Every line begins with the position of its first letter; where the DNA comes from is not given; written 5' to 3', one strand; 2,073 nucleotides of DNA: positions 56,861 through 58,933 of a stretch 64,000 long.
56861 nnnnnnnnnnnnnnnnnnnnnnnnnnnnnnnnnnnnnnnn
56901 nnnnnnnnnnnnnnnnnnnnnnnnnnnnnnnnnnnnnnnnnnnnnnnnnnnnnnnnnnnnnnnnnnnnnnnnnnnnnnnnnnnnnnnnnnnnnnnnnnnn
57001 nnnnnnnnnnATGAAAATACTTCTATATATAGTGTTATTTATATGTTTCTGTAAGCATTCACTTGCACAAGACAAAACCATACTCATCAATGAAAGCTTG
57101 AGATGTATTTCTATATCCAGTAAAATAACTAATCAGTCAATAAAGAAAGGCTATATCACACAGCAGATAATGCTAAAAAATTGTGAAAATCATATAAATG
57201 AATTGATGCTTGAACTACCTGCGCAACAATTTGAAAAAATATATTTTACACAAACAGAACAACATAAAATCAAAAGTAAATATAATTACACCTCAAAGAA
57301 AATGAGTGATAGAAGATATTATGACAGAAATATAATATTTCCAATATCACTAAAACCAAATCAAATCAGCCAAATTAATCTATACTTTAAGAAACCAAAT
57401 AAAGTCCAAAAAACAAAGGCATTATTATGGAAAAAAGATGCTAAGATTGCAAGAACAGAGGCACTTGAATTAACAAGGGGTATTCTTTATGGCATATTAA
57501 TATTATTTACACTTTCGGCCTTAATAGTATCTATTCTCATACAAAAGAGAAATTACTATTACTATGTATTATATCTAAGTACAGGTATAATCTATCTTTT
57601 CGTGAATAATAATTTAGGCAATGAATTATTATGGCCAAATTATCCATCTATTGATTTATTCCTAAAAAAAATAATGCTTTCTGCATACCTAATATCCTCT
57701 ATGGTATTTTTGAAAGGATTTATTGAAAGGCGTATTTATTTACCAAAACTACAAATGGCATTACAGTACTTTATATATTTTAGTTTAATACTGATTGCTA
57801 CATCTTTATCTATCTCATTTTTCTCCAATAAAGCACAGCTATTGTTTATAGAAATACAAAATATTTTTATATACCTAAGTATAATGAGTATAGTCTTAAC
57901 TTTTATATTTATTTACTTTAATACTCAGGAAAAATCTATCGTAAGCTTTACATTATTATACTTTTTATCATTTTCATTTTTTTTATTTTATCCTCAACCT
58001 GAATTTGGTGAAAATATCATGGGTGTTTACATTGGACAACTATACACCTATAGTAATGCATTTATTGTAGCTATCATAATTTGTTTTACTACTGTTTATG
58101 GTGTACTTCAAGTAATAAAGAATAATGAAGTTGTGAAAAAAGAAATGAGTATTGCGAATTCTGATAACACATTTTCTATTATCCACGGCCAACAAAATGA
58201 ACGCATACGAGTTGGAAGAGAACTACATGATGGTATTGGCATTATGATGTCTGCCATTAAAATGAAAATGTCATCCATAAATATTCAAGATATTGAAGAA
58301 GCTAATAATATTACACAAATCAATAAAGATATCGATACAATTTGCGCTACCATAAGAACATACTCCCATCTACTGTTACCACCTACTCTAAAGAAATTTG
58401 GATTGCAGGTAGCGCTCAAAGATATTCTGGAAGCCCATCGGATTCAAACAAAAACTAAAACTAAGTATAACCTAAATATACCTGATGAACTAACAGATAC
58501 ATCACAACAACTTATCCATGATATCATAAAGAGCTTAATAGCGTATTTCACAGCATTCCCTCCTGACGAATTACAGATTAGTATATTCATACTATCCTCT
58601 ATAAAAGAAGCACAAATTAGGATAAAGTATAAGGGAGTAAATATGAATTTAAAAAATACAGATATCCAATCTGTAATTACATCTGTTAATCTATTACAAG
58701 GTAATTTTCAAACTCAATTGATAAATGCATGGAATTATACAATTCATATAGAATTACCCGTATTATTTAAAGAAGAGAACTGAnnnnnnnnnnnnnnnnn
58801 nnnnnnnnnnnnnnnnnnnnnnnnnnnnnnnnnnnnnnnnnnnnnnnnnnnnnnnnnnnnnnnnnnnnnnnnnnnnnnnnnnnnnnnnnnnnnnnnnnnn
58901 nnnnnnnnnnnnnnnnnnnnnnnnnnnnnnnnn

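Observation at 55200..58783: Translationally coupled pair of 7TM-DISM sensor kinases with reciprocal catalytic defects (one His-less, one ATP-site-less) and no response regulator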

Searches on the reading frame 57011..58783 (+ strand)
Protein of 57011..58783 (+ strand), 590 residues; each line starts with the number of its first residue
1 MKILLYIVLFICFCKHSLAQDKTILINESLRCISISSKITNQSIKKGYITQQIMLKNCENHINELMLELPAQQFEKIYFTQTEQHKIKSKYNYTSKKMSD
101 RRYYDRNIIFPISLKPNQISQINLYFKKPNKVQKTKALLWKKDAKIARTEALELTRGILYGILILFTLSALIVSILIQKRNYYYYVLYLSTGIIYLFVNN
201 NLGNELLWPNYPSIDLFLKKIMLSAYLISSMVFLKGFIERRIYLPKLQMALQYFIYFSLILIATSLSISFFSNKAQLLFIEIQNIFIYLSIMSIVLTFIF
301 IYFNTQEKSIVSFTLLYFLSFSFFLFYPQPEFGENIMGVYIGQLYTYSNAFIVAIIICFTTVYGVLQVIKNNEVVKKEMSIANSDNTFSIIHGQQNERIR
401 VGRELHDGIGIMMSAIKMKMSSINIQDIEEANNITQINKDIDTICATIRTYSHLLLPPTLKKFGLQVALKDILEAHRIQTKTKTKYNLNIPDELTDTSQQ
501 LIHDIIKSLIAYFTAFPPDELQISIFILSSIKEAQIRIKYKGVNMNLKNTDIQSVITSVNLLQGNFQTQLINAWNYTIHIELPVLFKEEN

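Call 3: search_protein_families(library=pfam, proteins=[window:57011-58783:+], max_evalue=1)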
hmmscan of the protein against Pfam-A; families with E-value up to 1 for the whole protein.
window:57011-58783:+ (590 aa): 4 families
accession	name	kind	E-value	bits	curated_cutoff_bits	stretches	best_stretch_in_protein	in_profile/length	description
PF07695.17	7TMR-DISM_7TM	-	2.3e-09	37.9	29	1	154-311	3-154/205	7TM diverse intracellular signalling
PF07730.19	HisKA_3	-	1.1e-06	29.5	24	1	397-459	1-67/68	Histidine kinase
PF07696.17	7TMR-DISMED2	-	0.041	14.3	22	1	53-131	48-127/136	7TMR-DISM extracellular 2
PF25176.1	DUF7831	-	0.086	13.1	27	0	385-457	24-93/118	Family of unknown function (DUF7831)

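Call 4: search_protein_families(library=ncbifam, proteins=[window:57011-58783:+], max_evalue=1)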
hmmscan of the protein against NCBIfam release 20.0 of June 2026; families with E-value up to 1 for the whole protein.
window:57011-58783:+ (590 aa): 3 families
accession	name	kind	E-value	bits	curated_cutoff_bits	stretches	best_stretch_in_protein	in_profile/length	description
NF052443.1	SensHisKinMctS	equivalog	1.8e-12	46.4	700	1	355-544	204-401/457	two-component system sensor histidine kinase MctS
NF007896.0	PRK10600.1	equivalog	5.6e-05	22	578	1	396-503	389-498/598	nitrate/nitrite two-component system sensor histidine kinase NarX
NF008184.0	PRK10935.1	equivalog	9.9e-05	21.1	553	1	396-503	362-471/565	nitrate/nitrite two-component system sensor histidine kinase NarQ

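Call 7: find_encoding_contigs(protein=window:57011-58783:+, flank=10000, max_places=6)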
Protein window:57011-58783:+ (590 aa): 1 contig read that carries it; 1 place shown.
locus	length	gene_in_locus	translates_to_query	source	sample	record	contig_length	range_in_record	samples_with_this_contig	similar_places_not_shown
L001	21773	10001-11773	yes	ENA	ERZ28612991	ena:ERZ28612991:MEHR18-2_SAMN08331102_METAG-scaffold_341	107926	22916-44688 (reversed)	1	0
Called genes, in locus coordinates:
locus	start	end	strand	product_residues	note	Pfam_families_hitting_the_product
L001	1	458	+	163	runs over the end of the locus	PF00255:GSHPx, PF00578:AhpC-TSA, PF08534:Redoxin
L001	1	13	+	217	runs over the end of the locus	PF14127:DUF4294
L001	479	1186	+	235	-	PF02585:PIG-L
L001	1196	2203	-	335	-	PF03385:STELLO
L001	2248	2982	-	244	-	PF00535:Glycos_transf_2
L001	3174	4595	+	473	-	PF01425:Amidase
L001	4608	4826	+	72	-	PF09905:VF530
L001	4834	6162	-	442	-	PF04851:ResIII, PF00270:DEAD, PF00271:Helicase_C, PF03880:DbpA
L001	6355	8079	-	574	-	PF20423:AceK_regulatory, PF06315:AceK_kinase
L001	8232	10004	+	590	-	PF07696:7TMR-DISMED2 (weak), PF07695:7TMR-DISM_7TM, PF02518:HATPase_c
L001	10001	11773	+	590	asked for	PF07695:7TMR-DISM_7TM, PF07730:HisKA_3 (weak)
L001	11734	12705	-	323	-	PF08885:GSCFA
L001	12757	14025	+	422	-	PF17116:T9SS_plug_1st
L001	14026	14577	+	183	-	PF02622:DUF179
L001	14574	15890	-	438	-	PF00875:DNA_photolyase, PF03441:FAD_binding_7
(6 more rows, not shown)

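Call 10: find_homologous_proteins(query=window:57011-58783:+, max_evalue=0.00001)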
Query window:57011-58783:+ (590 aa): 78 proteins with E <= 0.00001 among 7453 candidates.
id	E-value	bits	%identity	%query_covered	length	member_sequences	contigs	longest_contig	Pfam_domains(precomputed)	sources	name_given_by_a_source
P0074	0.0e+0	1272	100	100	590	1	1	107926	PF07730.20,PF07695.18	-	-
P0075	4.6e-205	701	56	99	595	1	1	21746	PF07696.18,PF07730.20,PF07695.18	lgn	-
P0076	2.4e-203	695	56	97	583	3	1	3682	PF07730.20,PF07695.18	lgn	-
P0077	3.5e-201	688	55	97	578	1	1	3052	PF07730.20,PF07695.18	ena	-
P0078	4.8e-201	687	55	97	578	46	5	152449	PF07730.20,PF07695.18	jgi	jgi:signal transduction histidine kinase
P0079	1.3e-200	686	55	100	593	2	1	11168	PF07696.18,PF07730.20,PF07695.18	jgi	jgi:signal transduction histidine kinase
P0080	2.6e-200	685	56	97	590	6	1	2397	PF07696.18,PF07730.20,PF07695.18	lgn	-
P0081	4.0e-200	684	55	97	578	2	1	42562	PF07730.20,PF07695.18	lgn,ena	-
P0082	6.9e-198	677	53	99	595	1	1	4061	PF07730.20,PF07695.18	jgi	jgi:signal transduction histidine kinase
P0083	1.5e-196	672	55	97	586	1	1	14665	PF07696.18,PF07730.20,PF07695.18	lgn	-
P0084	1.6e-195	669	56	90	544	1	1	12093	PF07730.20,PF07695.18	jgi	jgi:signal transduction histidine kinase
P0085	2.3e-195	669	53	98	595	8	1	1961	PF07730.20,PF07695.18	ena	-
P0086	5.8e-195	667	54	99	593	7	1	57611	PF07730.20,PF07695.18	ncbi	ncbi:MAG: histidine kinase [Chitinophagales bacterium]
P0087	8.4e-195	667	54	96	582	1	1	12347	PF07730.20,PF07695.18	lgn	-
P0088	2.0e-194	665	55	95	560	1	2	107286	PF07730.20,PF07695.18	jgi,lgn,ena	-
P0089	3.0e-194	665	56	94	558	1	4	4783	PF07730.20,PF07695.18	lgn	-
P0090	5.5e-194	664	55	95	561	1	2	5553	PF07730.20,PF07695.18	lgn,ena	-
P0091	6.7e-194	664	54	95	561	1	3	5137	PF07730.20,PF07695.18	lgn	-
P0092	7.9e-194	663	53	98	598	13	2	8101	PF07730.20,PF07695.18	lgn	-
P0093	1.2e-193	663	57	89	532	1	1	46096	PF07730.20,PF07695.18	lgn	-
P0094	6.1e-193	661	54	95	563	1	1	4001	PF07696.18,PF07730.20,PF07695.18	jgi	jgi:signal transduction histidine kinase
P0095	6.2e-193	661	53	98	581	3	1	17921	PF07730.20,PF07695.18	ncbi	-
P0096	2.7e-192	658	51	100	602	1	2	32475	PF07696.18,PF07730.20,PF07695.18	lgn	-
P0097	4.6e-192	658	54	97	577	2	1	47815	PF07696.18,PF07730.20,PF07695.18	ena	-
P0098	5.9e-192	657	52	98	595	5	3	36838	PF07730.20,PF07695.18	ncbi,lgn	-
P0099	3.6e-191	655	54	94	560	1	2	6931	PF07730.20,PF07695.18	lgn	-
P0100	1.1e-190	653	53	100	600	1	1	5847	PF07730.20,PF07695.18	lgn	-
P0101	9.7e-190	650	51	99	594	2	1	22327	PF07696.18,PF07730.20,PF07695.18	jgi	jgi:signal transduction histidine kinase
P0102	1.9e-188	646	52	97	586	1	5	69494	PF07730.20,PF07695.18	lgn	-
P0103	1.0e-187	643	53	99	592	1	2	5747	PF07730.20,PF07695.18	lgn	-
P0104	1.1e-187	643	52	99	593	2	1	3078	PF07730.20,PF07695.18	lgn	-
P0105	8.7e-187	640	52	97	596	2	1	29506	PF07730.20,PF07695.18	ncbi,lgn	-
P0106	8.7e-187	640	52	97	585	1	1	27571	PF07730.20,PF07695.18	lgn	-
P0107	2.0e-185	636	52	97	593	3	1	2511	PF07730.20,PF07695.18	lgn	-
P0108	4.3e-185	635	51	96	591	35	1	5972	PF07696.18,PF07730.20,PF07695.18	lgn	-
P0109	1.7e-183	629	54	91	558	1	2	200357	PF07730.20,PF07695.18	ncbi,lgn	-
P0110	5.3e-183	628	52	97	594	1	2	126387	PF07730.20,PF07695.18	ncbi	ncbi:MAG: 7TM diverse intracellular signaling domain-containing protein [Chitinophagales bacterium]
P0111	9.7e-183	627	52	95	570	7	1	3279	PF07730.20,PF07695.18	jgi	jgi:signal transduction histidine kinase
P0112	2.4e-182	626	51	97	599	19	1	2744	PF07730.20,PF07695.18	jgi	-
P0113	4.1e-182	625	51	99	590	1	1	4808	PF07696.18,PF07730.20,PF07695.18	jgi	-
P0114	4.7e-182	625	52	95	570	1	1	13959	PF07730.20,PF07695.18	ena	-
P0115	4.9e-182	625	52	92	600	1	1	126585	PF07730.20,PF07695.18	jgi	jgi:signal transduction histidine kinase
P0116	3.8e-181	622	49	100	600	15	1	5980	PF07696.18,PF07730.20,PF07695.18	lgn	-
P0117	7.8e-181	621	55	90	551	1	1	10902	PF07730.20,PF07695.18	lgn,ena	-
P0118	1.5e-180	620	50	99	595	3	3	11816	PF07730.20,PF07695.18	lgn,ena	-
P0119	6.9e-179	614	50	99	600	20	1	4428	PF07730.20,PF07695.18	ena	-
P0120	3.3e-177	609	50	96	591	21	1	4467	PF07696.18,PF07730.20,PF07695.18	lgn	-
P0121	5.0e-175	601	50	99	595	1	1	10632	PF07730.20,PF07695.18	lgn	-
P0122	3.4e-171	589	48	97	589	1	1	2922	PF07730.20,PF07695.18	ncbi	-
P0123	3.1e-170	586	48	98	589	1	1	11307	PF07730.20,PF07695.18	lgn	-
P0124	1.4e-168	580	50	95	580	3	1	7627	PF07730.20,PF07695.18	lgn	-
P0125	3.6e-167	576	46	99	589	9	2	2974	PF07730.20,PF07695.18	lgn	-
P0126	8.2e-167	574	48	94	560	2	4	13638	PF07730.20,PF07695.18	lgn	-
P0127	6.1e-166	571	47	98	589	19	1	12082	PF07730.20,PF07695.18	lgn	-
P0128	1.4e-162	560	48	95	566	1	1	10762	PF07730.20,PF07695.18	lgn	-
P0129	4.2e-158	546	48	96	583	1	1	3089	PF07730.20,PF07695.18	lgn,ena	-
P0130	3.6e-154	533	61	68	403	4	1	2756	PF07730.20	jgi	-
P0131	2.2e-147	510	43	98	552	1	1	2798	PF07730.20,PF07695.18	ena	-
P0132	2.5e-135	470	43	90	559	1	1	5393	PF07730.20,PF07695.18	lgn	-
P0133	1.2e-130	455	41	91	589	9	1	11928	PF07730.20,PF07695.18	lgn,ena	-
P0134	7.8e-130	452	57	61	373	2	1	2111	PF07730.20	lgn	-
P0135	6.2e-127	443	59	58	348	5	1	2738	PF07730.20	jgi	-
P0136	4.6e-126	440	59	57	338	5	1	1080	PF07730.20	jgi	jgi:signal transduction histidine kinase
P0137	9.4e-108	379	38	99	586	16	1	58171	PF07730.20,PF07695.18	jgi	jgi:signal transduction histidine kinase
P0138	1.8e-103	365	37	98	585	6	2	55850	PF07695.18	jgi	jgi:signal transduction histidine kinase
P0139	4.6e-100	354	35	100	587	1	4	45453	PF07730.20,PF07695.18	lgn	-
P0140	3.0e-89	318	32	98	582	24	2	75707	PF07730.20,PF07695.18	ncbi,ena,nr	ncbi:MAG TPA: 7TM diverse intracellular signaling domain-containing protein [Chitinophagales bacteri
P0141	5.1e-80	288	43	57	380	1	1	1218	PF07730.20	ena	-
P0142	4.2e-10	57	23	63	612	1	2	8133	PF07696.18,PF07730.20,PF07695.18,PF02518.32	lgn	-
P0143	6.1e-9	53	26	33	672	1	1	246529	PF00515.35,PF13424.13,PF07730.20,PF02518.32,PF13432.13,PF13181.13,PF07719.24,PF13374.13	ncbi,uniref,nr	ncbi:sensor histidine kinase [Aureisphaera galaxeae]|uniref:tetratricopeptide repeat-containing sens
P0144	8.6e-9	53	39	12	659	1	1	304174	PF13424.13,PF07730.20,PF02518.32,PF13181.13,PF07719.24,PF13374.13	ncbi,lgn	ncbi:MAG: sensor histidine kinase [Ferruginibacter sp.]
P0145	2.5e-8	51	33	14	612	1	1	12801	PF00515.35,PF13424.13,PF07730.20,PF02518.32,PF13181.13,PF07719.24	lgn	-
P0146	8.3e-8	50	35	14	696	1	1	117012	PF00515.35,PF13424.13,PF13176.13,PF07730.20,PF02518.32,PF07719.24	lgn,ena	-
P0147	8.7e-8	50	28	31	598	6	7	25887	PF00515.35,PF13424.13,PF07730.20,PF02518.32,PF13181.13,PF07719.24,PF13374.13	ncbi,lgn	-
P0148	1.4e-7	49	29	21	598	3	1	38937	PF00515.35,PF13424.13,PF28559.1,PF13176.13,PF07730.20,PF02518.32,PF24885.2,PF13181.13,PF07719.24,PF13374.13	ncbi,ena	ncbi:MAG: sensor histidine kinase [Bacteroidota bacterium]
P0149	2.9e-7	48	27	31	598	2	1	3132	PF00515.35,PF13424.13,PF13176.13,PF07730.20,PF02518.32,PF24885.2,PF13181.13,PF07719.24,PF13374.13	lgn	-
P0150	3.0e-7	48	36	21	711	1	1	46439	PF13431.13,PF10952.16,PF13176.13,PF07730.20,PF24885.2,PF13428.13,PF13374.13,PF10516.16,PF17874.8,PF00515.35,PF04212.25,PF13424.13,PF02518.32,PF14938.13,PF13432.13,PF13181.13,PF07719.24,PF13174.13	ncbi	ncbi:tetratricopeptide repeat protein [Bacteroidota bacterium]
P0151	5.0e-6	44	26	43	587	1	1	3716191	PF00672.31,PF02743.25,PF07730.20,PF02518.32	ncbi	ncbi:MAG: histidine kinase [Lentimicrobium sp.]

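Call 14: find_related_loci(query=A2, collection=genome_contigs, flank=10000)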
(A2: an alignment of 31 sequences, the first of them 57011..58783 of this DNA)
Query A2 (590 aa) in genome_contigs; peptide patterns used: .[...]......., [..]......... (x = any residue, [..] = any of these).
213 stretches matched a pattern; 162 encode a relative of the query (tblastn E <= 1e-3); the best 80 are kept; 79 distinct loci.
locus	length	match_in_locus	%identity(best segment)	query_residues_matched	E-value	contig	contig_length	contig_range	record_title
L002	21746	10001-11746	54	9-589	0e+0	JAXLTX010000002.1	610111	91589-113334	MAG: Chitinophagales bacterium isolate STL-BAC15 C1.327.fa-2, whole genome shotgun sequence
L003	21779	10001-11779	53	2-589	0e+0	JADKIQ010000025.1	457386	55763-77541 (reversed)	MAG: Sphingobacteriales bacterium isolate Skiv_18-Q3-R9-52_MAXAC.081 tig01148613-10-4569230, whole genome shotgun sequen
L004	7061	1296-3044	53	11-588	0e+0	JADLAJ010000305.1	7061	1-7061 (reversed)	MAG: Chitinophagales bacterium isolate SJ124 c_000001300931, whole genome shotgun sequence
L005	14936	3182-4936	54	4-585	0e+0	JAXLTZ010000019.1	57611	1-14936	MAG: Chitinophagales bacterium isolate STL-BAC17 C2.102.fa-19, whole genome shotgun sequence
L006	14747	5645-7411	51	4-589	0e+0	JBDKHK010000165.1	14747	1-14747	MAG: Bacteroidota bacterium isolate flintriver_2019_sw_WHONDRS-S19S_0015_B_bin.39 scaffold_875717, whole genome shotgun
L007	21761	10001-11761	53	9-585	0e+0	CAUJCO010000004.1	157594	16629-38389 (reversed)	MAG: Bacteroidota bacterium isolate KLAP121 genome assembly, contig: KLAP121_811169, whole genome shotgun sequence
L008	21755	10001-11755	54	4-585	0e+0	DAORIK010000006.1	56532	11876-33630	MAG TPA_asm: Chitinophagales bacterium isolate AMR_MDS_5579 NODE_54_length_56532_cov_10.554651, whole genome shotgun seq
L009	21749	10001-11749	52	6-585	0e+0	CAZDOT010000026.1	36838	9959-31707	MAG TPA_asm: uncultured Chitinophagales bacterium isolate SRP257259_co1_46 genome assembly, contig: NODE_1141_length_368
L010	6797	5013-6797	51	1-589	0e+0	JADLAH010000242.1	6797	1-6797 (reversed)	MAG: Chitinophagales bacterium isolate SJ120 c_000000818530, whole genome shotgun sequence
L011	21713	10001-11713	51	19-589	0e+0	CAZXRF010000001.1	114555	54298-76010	MAG TPA_asm: uncultured Chitinophagales bacterium isolate SRP262948_co1_35 genome assembly, contig: NODE_170_length_1145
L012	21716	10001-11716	52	19-590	0e+0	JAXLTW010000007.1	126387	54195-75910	MAG: Chitinophagales bacterium isolate STL-BAC14 C1.324.fa-7, whole genome shotgun sequence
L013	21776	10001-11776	50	1-589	0e+0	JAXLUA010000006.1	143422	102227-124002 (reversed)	MAG: Chitinophagales bacterium isolate STL-BAC18 C2.187.fa-6, whole genome shotgun sequence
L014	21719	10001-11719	52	17-590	0e+0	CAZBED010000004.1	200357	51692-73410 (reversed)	MAG TPA_asm: uncultured Chitinophagales bacterium isolate SRP173033_co2_44 genome assembly, contig: NODE_15_length_20035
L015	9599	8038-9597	55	6-523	0e+0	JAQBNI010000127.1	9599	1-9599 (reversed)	MAG: Bacteroidota bacterium isolate RYN_289 scaffold_226388, whole genome shotgun sequence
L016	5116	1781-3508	48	10-585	3e-176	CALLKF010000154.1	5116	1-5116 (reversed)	MAG TPA_asm: uncultured Saprospirales bacterium isolate SRR6231210_bin.54_CONCOCT_v1.1_MAG genome assembly, contig: ERZ6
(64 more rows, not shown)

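Call 19: search_solved_structures(query=A2, max_evalue=0.01, show_alignments=2)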
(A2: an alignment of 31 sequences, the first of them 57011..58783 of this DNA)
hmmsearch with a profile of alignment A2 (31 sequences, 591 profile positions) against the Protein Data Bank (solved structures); distinct sequences matched with E-value up to 0.01: 0.

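Call 29: predict_structure(alignment_id=A2)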
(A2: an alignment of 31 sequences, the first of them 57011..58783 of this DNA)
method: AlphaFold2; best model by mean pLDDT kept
length: 590 residues; sequences in the alignment: 31
mean_pLDDT: 78.3   pTM: 0.52
mean pLDDT of the five models: 78.3, 77.6, 77.5, 76.1, 74.7
residues with pLDDT >= 90: 43; 70-90: 429; 50-70: 105; < 50: 13
segments of 3 or more residues with pLDDT < 50: 335-339
pLDDT, mean of each block of 10 residues (from residue 1): 72 58 77 79 72 87 84 75 81 63 62 86 76 72 79 73 81 82 86 82 66 74 87 83 83 89 77 76 85 86 81 73 63 51 55 63 69 69 72 78 78 81 81 85 82 73 85 88 88 85 91 90 90 90 87 88 85 88 75
secondary structure, 60 per line:
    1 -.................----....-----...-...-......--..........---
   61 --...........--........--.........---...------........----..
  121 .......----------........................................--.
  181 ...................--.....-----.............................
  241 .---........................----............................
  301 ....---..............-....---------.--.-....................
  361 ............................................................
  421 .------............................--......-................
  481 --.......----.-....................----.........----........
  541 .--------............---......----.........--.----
elements in order: H2-18 E23-26 E32-34 E40-45 E48-57 E63-70 E76-83 E86-94 E107-114 E119-127 E138-141 H142-177 H180-199 H202-206 H212-241 H245-268 H273-304 H308-321 H323-326 H341-421 H428-455 H458-463 H465-480 E483-489 H496-515 E520-528 E533-541 H550-561 E565-570 E575-583

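Call 33: fold_search(model_id=the predicted structure, library=pdb)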
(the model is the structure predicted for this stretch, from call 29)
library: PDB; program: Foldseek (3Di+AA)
matches with E <= 10: 1296; with E <= 0.001: 126
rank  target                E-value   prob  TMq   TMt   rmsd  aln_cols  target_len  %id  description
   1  3ehj_B                2.0e-06  1.00  0.18  0.45  15.2       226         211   13  Crystal structure of DesKC-H188V in complex with AMP-PCP (released 2009-09-15)
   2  3ehj_A                2.3e-06  1.00  0.20  0.51  15.2       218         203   12  Crystal structure of DesKC-H188V in complex with AMP-PCP (released 2009-09-15)
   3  8isk_A                3.3e-06  1.00  0.20  0.14  16.0       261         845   11  Pr conformer of Zea mays phytochrome A1 - ZmphyA1-Pr (released 2023-08-09)
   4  8vc9_B                3.8e-06  1.00  0.18  0.26  20.3       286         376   13  Hybrid response regulator LvrB from Leptospira / phosphorylated REC form (released 2024-12-18)
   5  9eut_A                4.7e-06  1.00  0.19  0.16  10.7       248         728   10  Cryo-EM structure of the full-length Pseudomonas aeruginosa bacteriophytochrome in its Pr state (released 2024-09-04)
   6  8vc9_E                6.0e-06  1.00  0.18  0.27  20.2       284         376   13  Hybrid response regulator LvrB from Leptospira / phosphorylated REC form (released 2024-12-18)
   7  8vc9_D                6.6e-06  1.00  0.18  0.26  21.0       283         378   11  Hybrid response regulator LvrB from Leptospira / phosphorylated REC form (released 2024-12-18)
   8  7ssj_C                7.0e-06  1.00  0.20  0.49  18.1       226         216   15  Crystal structure of the DesK-DesR complex in the phosphatase state (released 2022-11-16)
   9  9jfj_A                7.0e-06  1.00  0.17  0.37  12.3       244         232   14  Crystal structure of the cytoplasmic domain of ZraS in ADP-bound form (released 2025-03-26)
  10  9jfj_C                7.0e-06  1.00  0.17  0.37  12.5       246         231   13  Crystal structure of the cytoplasmic domain of ZraS in ADP-bound form (released 2025-03-26)
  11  3gig_B                7.7e-06  1.00  0.18  0.46   9.5       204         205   17  Crystal structure of phosphorylated DesKC in complex with AMP-PCP (released 2009-09-15)
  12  8a7f_A                8.1e-06  1.00  0.16  0.24  16.0       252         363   10  Crystal structure of a chimeric LOV-Histidine kinase SB2F1-I66R mutant (asymmetrical variant, trigonal form with long  (released 2024-01-10)
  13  3ehh_B                8.5e-06  1.00  0.20  0.54  14.9       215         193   13  Crystal structure of DesKC-H188V in complex with ADP (released 2009-09-15)
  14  7ssj_D                8.5e-06  1.00  0.20  0.48  17.6       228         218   15  Crystal structure of the DesK-DesR complex in the phosphatase state (released 2022-11-16)
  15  9jfj_B                9.9e-06  1.00  0.17  0.38  13.4       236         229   14  Crystal structure of the cytoplasmic domain of ZraS in ADP-bound form (released 2025-03-26)
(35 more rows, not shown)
